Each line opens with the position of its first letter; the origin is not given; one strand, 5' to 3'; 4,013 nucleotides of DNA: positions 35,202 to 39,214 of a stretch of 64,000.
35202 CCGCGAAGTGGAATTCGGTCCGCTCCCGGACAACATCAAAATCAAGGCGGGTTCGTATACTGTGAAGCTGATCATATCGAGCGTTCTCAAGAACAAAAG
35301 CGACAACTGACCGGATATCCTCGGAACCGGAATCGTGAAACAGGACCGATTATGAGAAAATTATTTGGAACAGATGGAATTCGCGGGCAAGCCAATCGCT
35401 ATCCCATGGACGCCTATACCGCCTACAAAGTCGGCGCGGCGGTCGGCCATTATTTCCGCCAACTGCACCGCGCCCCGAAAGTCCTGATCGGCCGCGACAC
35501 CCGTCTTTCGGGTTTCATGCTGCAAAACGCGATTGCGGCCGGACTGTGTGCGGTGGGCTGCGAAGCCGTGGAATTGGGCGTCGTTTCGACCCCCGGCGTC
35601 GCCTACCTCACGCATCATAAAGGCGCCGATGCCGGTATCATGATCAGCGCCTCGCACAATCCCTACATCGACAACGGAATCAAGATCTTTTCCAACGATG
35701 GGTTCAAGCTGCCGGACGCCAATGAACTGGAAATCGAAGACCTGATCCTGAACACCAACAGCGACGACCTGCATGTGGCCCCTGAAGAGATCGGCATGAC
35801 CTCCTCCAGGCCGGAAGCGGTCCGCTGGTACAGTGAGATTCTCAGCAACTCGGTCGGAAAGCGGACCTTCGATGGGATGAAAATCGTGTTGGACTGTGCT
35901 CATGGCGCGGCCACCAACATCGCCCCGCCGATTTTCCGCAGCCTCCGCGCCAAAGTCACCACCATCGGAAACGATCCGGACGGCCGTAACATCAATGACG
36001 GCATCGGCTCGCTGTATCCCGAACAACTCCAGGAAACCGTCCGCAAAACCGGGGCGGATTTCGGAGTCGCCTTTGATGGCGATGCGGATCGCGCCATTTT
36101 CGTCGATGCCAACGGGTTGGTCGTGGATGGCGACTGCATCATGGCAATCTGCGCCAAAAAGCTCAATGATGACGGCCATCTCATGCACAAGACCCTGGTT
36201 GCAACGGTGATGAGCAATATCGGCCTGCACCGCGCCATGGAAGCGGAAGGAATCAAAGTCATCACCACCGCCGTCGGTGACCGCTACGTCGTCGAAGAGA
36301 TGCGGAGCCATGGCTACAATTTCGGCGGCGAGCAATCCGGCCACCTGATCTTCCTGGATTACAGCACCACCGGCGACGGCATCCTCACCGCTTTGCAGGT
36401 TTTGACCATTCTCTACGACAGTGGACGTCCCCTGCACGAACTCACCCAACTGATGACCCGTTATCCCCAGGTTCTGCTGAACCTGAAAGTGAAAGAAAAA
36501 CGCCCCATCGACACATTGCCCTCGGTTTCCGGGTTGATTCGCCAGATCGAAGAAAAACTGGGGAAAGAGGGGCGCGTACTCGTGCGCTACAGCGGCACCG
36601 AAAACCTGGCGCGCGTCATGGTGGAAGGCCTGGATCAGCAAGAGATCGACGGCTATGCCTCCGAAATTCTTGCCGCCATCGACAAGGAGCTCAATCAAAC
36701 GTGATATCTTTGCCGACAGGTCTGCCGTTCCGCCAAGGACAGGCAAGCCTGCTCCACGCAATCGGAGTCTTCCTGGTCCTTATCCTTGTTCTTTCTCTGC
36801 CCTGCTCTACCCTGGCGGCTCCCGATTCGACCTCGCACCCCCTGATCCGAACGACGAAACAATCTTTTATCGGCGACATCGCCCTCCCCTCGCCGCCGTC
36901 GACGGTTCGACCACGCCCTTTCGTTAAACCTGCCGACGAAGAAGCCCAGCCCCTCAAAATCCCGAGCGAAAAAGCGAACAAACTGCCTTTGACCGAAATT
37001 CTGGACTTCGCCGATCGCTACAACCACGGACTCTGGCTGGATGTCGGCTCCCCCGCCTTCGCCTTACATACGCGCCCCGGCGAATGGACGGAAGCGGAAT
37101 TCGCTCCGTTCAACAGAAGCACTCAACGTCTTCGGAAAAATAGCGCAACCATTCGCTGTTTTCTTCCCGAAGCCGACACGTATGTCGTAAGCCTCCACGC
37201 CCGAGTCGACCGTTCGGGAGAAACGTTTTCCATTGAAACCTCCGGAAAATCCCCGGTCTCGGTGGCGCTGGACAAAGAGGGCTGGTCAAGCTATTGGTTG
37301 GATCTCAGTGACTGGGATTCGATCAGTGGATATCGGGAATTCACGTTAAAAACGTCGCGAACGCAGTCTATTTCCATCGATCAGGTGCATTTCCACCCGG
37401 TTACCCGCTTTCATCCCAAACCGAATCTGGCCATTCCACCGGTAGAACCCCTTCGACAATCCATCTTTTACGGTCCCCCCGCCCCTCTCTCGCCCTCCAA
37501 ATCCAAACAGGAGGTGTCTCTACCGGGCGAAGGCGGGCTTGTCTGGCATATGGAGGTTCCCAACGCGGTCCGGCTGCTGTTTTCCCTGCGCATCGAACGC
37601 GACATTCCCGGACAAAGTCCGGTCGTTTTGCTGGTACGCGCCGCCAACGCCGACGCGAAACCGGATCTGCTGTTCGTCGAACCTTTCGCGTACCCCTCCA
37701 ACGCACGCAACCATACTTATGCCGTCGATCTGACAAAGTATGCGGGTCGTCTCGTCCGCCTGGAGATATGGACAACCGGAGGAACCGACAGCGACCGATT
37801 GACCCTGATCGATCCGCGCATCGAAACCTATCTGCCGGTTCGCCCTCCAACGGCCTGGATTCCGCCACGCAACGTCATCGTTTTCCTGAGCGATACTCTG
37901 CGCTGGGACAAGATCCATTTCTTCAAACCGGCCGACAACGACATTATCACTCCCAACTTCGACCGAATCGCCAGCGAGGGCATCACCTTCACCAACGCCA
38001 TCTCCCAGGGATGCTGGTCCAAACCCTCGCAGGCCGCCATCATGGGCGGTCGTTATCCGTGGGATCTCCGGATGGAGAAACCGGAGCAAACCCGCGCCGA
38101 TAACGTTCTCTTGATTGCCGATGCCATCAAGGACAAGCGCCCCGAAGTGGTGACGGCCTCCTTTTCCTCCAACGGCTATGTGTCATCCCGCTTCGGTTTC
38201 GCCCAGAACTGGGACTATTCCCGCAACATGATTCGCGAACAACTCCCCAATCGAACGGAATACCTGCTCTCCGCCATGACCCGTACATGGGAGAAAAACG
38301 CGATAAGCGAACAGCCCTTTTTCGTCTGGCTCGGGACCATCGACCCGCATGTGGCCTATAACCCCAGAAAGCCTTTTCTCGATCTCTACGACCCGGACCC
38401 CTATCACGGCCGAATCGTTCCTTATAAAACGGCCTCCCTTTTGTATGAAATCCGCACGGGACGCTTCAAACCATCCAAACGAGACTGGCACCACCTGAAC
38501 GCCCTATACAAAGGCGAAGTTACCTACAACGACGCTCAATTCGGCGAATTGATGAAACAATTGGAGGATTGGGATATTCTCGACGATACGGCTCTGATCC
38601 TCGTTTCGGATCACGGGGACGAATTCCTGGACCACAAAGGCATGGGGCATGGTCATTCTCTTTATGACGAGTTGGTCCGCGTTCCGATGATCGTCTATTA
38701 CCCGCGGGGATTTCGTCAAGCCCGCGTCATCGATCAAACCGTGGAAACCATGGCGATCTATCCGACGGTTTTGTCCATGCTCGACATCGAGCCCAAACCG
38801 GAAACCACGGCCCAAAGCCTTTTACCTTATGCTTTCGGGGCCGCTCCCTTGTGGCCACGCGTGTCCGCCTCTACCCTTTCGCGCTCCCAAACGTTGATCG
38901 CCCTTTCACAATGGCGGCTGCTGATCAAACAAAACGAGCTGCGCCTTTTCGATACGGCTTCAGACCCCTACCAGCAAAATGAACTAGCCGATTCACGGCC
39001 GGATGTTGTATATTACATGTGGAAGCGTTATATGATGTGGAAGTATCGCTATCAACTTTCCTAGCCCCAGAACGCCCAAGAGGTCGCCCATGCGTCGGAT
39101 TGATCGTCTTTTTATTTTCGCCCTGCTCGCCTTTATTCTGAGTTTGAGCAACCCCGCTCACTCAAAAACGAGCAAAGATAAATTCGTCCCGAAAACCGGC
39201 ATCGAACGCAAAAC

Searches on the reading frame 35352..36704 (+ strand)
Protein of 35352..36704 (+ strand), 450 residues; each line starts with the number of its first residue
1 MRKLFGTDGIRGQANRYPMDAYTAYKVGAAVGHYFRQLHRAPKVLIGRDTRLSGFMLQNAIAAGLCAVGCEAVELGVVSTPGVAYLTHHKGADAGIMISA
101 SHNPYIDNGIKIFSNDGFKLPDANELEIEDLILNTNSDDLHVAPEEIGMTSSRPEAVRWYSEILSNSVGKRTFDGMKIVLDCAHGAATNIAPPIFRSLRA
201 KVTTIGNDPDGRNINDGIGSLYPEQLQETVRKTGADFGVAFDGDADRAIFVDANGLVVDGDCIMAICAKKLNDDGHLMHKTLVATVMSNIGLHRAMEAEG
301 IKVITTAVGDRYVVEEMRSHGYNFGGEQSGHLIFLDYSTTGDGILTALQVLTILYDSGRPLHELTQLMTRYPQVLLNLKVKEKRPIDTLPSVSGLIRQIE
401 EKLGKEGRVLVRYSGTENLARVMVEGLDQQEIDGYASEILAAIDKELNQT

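Call 17: search_protein_families(library=ncbifam, proteins=[window:35352-36704:+], max_evalue=0.00001)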
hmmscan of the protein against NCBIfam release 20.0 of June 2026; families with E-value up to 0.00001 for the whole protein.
window:35352-36704:+ (450 aa): 7 families
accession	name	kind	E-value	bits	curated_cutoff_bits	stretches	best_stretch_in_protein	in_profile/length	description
TIGR01455.1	glmM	equivalog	4.3e-176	585.9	447.55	1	5-444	1-441/442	phosphoglucosamine mutase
TIGR03990.1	Arch_GlmM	equivalog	5.1e-99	332.1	439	1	3-442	2-443/444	phosphoglucosamine mutase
NF007088.0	PRK09542.1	equivalog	1.7e-53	182.3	618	1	19-444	25-454/456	phosphomannomutase/phosphoglucomutase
NF046027.1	PhglucPhmanMutPgmG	equivalog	8.2e-40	136.8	600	1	23-398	27-396/460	phosphoglucomutase/phosphomannomutase PgmG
NF011943.0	PRK15414.1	subfamily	2.2e-33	116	801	1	9-374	11-376/456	phosphomannomutase CpsG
NF005737.0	PRK07564.1-1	equivalog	5e-12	45.2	378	0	6-118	17-133/543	alpha-D-glucose phosphate-specific phosphoglucomutase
TIGR01132.1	pgm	equivalog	6.4e-11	41.4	778.05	0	5-117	42-163/546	phosphoglucomutase (alpha-D-glucose-1,6-bisphosphate-dependent)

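Call 59: find_related_loci(query=window:35352-36704:+, collection=genome_contigs, flank=10000)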
Query window:35352-36704:+ (450 aa) in genome_contigs; peptide patterns used: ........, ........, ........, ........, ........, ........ (x = any residue, [..] = any of these).
600 stretches matched a pattern (row limit reached: there are more); 594 encode a relative of the query (tblastn E <= 1e-3); the best 80 are kept; 80 distinct loci.
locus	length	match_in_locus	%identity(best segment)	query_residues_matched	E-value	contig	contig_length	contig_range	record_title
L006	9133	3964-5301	54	2-446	7e-158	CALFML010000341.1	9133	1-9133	MAG TPA_asm: uncultured Myxococcales bacterium isolate SRR6231182_bin.80_CONCOCT_v1.1_MAG genome assembly, contig: ERZ65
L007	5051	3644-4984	55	2-445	2e-159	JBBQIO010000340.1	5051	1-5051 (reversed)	MAG: Polyangia bacterium isolate Co_metawrap_805 Cmw_805_k141_20522089_length_5051_cov_6.0000, whole genome shotgun sequ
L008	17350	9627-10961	54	2-445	2e-156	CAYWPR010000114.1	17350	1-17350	MAG TPA_asm: uncultured Myxococcales bacterium isolate SRP189682_co2_70 genome assembly, contig: NODE_5143_length_17350_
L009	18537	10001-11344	55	1-447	3e-156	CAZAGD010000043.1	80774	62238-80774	MAG TPA_asm: uncultured Syntrophaceae bacterium isolate SRP231805_co4_146 genome assembly, contig: k141_416867, whole ge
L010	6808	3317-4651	54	2-445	9e-155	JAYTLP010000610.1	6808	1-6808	MAG: Myxococcales bacterium isolate GFS_3369 GFS_3369_609, whole genome shotgun sequence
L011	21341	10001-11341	54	2-447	4e-154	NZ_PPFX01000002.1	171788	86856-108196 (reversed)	Geothermobacter hydrogeniphilus strain HR-1 NODE_2_length_171788_cov_187.355, whole genome shotgun sequence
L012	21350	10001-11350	52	1-449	7e-154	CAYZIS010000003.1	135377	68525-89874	MAG TPA_asm: uncultured Thermodesulfobacteriota bacterium isolate binchicken_co181_551 genome assembly, contig: NODE_78_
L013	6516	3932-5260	56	2-443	1e-153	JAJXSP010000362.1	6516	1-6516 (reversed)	MAG: Myxococcales bacterium isolate BP4.bin10 NODE_17958_length_6516_cov_1.483331, whole genome shotgun sequence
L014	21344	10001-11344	54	1-447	2e-152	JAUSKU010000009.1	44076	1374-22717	MAG: Deltaproteobacteria bacterium isolate E14_metabat.bin.78 E14_k141_472304, whole genome shotgun sequence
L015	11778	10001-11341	53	2-447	6e-152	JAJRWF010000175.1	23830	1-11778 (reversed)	MAG: Deltaproteobacteria bacterium isolate Dive96_bin2.157 k141_4939053, whole genome shotgun sequence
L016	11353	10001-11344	53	1-447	6e-152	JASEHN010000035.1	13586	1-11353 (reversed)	MAG: Thermodesulfobacteriota bacterium isolate Yes70-24 NODE_1847_length_13586_cov_5.734683, whole genome shotgun sequen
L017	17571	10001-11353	51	1-450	2e-151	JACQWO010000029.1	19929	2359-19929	MAG: Desulfobacterales bacterium isolate NC_groundwater_1491_Pr4_B-0.1um_43_5 SR1-18-B1_scaffold_59472, whole genome sho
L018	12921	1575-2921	52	2-449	3e-151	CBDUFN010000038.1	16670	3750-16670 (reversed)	MAG TPA_asm: uncultured bacterium isolate SRR22808124_concoct_38 genome assembly, contig: ERZ25043433.1769, whole genome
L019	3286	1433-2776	52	1-447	8e-158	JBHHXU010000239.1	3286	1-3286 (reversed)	MAG: Thermodesulfobacteriota bacterium isolate D_1_bin.2 NODE_22387_length_3286_cov_4.777159, whole genome shotgun seque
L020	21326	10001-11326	55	1-439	7e-151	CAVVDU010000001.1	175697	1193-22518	MAG: uncultured delta proteobacterium isolate MFD02416.bin.2.91 genome assembly, contig: contig_10155, whole genome shot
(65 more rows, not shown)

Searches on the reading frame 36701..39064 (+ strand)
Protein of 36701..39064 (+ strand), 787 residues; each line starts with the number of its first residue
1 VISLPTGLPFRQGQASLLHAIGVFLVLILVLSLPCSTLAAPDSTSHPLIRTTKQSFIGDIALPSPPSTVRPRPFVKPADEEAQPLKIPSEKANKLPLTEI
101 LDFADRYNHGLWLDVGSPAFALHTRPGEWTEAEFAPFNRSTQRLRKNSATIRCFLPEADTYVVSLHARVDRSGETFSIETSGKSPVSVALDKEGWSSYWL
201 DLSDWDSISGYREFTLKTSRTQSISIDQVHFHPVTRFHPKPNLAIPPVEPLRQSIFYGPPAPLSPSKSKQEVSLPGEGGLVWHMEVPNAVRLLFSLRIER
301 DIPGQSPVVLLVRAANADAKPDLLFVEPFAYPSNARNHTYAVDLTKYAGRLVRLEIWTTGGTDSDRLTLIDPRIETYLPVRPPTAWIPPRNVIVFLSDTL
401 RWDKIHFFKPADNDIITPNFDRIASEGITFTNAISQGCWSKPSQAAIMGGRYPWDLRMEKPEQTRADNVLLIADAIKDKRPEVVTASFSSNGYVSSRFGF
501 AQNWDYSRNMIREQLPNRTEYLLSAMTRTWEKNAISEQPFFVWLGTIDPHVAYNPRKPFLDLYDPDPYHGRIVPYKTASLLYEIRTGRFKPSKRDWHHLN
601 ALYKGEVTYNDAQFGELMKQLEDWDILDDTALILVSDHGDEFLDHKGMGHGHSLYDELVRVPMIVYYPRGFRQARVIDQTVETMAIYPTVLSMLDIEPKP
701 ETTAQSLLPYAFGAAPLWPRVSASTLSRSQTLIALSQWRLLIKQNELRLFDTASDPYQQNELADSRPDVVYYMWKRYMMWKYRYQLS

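Call 17: search_protein_families(library=ncbifam, proteins=[window:36701-39064:+], max_evalue=0.00001)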
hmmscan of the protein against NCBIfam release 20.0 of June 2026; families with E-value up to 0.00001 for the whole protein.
window:36701-39064:+ (787 aa): 5 families
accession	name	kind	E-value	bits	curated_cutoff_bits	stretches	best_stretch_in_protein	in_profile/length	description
NF010322.0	PRK13759.1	equivalog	2.4e-33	115.4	481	2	529-766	191-440/486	arylsulfatase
NF045661.1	HdlasePehA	equivalog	6.2e-25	87.8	900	2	595-713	276-394/506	phosphoric/sulfuric ester hydrolase PehA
TIGR03417.1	chol_sulfatase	equivalog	1.7e-24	86.6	433.45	1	536-766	181-423/500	choline-sulfatase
NF052527.1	Mn_arylsulf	exception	3.2e-23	82.4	850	1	517-766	178-435/479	manganese-dependent arylsulfatase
NF038282.1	LapC_YejM_PbgA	exception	5.5e-06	25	825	0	600-705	411-512/584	LPS biosynthesis-modulating metalloenzyme YejM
